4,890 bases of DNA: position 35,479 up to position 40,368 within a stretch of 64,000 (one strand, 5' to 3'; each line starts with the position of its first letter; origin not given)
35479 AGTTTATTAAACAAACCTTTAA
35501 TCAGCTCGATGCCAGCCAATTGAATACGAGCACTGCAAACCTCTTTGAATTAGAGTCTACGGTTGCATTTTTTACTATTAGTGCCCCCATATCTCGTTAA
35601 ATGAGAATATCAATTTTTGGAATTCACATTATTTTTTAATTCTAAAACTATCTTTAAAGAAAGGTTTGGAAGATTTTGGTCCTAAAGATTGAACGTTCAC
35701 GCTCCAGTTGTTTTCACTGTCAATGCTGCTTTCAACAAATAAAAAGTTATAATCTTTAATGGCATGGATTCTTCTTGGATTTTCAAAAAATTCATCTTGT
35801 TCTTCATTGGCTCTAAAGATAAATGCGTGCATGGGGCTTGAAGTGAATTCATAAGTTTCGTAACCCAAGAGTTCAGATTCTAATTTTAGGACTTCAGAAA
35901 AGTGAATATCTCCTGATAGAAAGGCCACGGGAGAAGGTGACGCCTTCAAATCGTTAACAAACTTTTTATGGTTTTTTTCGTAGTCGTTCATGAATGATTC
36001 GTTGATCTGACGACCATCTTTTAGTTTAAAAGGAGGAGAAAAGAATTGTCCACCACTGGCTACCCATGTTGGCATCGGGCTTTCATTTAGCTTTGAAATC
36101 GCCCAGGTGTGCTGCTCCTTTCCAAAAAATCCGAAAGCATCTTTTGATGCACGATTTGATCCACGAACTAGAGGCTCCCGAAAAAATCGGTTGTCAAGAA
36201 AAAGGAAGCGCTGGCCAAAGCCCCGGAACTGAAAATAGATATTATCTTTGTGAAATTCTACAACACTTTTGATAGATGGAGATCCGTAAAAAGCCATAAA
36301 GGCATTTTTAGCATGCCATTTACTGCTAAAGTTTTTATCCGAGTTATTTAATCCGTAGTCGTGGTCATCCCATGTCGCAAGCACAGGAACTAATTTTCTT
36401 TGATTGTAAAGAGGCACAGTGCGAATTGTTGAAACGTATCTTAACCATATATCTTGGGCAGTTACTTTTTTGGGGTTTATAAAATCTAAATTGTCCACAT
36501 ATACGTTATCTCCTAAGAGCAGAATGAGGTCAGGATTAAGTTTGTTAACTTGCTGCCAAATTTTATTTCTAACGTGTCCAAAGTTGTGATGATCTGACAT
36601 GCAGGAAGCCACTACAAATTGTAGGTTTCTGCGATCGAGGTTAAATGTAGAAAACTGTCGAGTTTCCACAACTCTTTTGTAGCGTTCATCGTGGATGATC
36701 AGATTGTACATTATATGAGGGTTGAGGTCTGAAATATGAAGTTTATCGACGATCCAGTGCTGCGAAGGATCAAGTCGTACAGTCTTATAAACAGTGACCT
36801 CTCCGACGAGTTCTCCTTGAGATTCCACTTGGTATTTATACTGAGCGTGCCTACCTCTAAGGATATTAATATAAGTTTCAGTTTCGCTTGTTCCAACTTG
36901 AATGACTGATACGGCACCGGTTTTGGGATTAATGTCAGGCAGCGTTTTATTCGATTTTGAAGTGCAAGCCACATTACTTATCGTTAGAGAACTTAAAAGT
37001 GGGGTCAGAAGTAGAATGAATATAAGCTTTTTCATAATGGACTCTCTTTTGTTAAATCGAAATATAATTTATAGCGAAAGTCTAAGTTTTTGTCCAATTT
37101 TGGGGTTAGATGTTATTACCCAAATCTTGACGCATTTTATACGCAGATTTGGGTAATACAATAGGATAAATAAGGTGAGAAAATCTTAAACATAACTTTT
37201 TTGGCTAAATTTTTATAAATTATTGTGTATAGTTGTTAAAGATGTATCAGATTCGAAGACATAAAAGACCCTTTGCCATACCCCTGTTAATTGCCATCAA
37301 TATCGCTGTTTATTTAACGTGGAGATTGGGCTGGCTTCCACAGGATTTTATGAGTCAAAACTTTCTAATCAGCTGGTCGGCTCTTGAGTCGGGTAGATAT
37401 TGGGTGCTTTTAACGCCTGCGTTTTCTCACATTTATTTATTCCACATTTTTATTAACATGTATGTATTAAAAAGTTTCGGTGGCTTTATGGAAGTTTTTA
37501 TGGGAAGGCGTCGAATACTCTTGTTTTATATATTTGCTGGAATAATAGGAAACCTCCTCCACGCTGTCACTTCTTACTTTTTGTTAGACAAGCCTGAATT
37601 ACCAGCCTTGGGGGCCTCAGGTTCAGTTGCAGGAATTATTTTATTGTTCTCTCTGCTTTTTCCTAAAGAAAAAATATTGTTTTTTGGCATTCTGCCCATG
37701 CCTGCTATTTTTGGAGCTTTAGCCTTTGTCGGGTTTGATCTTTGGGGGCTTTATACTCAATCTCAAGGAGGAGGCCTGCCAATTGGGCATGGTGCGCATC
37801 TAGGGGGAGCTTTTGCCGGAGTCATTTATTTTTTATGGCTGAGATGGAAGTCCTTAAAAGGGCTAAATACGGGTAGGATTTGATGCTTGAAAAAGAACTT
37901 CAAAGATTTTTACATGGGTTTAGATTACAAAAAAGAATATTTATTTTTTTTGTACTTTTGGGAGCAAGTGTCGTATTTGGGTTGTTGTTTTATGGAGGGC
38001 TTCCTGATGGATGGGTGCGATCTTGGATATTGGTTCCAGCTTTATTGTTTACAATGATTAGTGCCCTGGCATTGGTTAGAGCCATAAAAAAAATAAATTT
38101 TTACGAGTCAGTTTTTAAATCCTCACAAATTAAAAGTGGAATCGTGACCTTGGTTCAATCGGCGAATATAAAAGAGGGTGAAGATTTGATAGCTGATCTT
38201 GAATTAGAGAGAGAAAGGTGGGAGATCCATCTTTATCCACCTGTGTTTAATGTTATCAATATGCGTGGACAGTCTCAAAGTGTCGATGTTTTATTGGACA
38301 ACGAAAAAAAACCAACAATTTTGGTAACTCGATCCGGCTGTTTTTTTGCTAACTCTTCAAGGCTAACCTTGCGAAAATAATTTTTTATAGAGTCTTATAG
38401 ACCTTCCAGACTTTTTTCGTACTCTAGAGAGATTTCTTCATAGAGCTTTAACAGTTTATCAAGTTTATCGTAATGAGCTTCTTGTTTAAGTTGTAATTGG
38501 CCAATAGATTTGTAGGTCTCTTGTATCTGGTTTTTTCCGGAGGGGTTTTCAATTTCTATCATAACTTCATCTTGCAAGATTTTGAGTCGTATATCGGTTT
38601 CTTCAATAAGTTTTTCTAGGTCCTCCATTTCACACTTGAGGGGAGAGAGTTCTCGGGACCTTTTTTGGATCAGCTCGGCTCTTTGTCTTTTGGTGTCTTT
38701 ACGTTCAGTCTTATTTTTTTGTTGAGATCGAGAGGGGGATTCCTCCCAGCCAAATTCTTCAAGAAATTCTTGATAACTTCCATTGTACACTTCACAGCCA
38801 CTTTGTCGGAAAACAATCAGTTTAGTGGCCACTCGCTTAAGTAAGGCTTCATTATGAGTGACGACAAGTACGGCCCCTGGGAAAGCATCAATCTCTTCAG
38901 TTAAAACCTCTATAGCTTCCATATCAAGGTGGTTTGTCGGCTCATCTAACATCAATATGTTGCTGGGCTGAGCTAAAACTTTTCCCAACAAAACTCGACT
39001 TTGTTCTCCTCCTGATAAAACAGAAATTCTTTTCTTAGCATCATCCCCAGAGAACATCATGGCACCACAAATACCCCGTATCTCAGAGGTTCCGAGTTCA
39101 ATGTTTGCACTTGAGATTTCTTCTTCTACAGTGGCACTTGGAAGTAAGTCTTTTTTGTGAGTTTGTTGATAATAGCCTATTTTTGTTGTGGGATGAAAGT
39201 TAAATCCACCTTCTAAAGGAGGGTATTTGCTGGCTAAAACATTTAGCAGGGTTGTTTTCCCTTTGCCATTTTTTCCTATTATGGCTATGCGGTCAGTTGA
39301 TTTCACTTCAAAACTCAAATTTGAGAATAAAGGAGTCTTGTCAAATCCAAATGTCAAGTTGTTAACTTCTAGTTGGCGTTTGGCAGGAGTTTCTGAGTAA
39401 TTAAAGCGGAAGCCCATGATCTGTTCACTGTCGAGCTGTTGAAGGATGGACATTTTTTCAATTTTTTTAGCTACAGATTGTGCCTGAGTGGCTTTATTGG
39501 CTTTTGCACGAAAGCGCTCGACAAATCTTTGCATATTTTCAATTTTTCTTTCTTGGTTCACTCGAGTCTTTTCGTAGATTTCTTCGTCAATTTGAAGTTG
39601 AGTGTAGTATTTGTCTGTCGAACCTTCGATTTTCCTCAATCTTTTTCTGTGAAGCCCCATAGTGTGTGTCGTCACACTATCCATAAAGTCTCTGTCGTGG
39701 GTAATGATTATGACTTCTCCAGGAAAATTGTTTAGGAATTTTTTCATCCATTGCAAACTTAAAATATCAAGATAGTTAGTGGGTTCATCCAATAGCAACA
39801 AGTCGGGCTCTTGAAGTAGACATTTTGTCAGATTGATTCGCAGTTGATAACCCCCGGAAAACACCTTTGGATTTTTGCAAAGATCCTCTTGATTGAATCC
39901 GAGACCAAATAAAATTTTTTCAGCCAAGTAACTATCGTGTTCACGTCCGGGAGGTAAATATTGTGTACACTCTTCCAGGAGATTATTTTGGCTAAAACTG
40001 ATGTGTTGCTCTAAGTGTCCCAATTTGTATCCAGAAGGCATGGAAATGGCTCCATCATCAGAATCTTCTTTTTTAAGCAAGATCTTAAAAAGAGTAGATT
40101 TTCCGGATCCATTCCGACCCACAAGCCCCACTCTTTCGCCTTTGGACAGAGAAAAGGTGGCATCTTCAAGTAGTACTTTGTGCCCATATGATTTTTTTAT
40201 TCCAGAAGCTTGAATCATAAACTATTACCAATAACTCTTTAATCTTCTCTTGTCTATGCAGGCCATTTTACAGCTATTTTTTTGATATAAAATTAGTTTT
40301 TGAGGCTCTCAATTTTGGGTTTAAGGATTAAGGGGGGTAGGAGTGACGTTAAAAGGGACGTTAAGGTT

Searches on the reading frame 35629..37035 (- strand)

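Call 78: search_protein_families(library=pfam, proteins=[window:35629-37035:-], max_evalue=0.00001)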
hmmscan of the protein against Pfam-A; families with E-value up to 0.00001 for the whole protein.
window:35629-37035:- (468 aa): 1 family
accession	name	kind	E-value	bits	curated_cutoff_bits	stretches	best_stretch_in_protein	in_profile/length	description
PF09423.15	PhoD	-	4.8e-17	62.5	27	1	140-414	1-302/343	PhoD-like phosphatase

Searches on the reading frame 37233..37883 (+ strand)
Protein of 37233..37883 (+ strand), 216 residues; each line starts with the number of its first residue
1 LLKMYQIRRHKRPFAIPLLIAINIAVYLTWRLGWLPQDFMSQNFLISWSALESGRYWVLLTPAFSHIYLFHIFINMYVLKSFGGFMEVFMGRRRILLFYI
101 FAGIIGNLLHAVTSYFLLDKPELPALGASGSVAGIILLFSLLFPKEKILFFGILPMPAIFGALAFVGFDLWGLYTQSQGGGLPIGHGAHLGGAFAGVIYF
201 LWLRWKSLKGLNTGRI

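Call 78: search_protein_families(library=pfam, proteins=[window:37233-37883:+], max_evalue=0.00001)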
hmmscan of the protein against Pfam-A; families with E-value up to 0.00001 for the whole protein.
window:37233-37883:+ (216 aa): 1 family
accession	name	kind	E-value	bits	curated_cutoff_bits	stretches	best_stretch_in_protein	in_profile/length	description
PF01694.28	Rhomboid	-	4e-23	82.6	22.6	1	54-203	2-140/143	Rhomboid domain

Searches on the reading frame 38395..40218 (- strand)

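Call 78: search_protein_families(library=pfam, proteins=[window:38395-40218:-], max_evalue=0.00001)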
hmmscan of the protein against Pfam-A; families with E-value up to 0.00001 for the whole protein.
window:38395-40218:- (607 aa): 6 families
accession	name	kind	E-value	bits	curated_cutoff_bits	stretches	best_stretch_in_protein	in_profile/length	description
PF00005.33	ABC_tran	-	1.9e-46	158.5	25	2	17-148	1-137/137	ABC transporter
PF12848.13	ABC_tran_Xtn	-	3.2e-18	66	25.9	1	189-264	3-78/85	ABC transporter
PF13304.12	AAA_21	-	6e-14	53.2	27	0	31-47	3-19/304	AAA domain, putative AbiEii toxin, Type IV TA system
PF02463.25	SMC_N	-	1.5e-08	34.8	40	0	376-471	135-213/220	RecF/RecN/SMC N terminal domain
PF13555.12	AAA_29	-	5e-07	29.8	27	0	22-44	17-39/61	P-loop containing region of AAA domain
PF01926.29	MMR_HSR1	-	2.3e-06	28.1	21.9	0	29-50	1-22/113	50S ribosome-binding GTPase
